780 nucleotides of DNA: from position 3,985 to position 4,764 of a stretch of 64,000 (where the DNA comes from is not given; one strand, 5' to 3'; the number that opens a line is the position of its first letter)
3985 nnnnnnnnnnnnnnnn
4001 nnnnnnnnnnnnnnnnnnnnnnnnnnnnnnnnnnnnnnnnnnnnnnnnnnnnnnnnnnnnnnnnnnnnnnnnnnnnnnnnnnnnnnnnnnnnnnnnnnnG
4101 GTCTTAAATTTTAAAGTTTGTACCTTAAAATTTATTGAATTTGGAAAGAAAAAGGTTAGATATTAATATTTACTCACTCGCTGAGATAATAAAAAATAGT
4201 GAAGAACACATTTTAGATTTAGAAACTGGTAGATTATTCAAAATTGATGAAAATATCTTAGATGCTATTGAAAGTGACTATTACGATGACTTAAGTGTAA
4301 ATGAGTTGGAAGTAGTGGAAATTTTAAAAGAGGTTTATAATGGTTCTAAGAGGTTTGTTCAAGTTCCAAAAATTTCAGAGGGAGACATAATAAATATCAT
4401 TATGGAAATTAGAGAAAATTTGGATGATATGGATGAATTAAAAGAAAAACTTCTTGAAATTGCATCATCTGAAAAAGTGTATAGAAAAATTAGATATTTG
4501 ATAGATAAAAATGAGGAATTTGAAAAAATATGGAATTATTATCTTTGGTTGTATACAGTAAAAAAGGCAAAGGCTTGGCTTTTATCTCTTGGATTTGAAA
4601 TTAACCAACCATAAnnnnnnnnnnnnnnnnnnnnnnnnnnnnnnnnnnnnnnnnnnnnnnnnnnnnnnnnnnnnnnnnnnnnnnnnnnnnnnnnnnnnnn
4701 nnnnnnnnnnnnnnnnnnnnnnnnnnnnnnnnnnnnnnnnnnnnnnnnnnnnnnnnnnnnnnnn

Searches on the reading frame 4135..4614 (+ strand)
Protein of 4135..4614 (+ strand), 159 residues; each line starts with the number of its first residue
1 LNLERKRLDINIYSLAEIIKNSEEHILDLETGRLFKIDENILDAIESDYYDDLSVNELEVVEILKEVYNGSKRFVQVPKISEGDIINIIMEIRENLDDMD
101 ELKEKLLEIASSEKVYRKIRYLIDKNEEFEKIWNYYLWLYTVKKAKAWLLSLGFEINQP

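Call 39: search_protein_families(library=pfam, proteins=[window:4135-4614:+], max_evalue=0.01)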
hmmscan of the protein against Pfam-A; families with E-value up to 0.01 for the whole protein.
window:4135-4614:+ (159 aa): 1 family
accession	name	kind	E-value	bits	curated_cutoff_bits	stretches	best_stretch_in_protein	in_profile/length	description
PF03682.18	UPF0158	-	0.00015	22.2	21.1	1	50-136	35-122/157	Uncharacterised protein family (UPF0158)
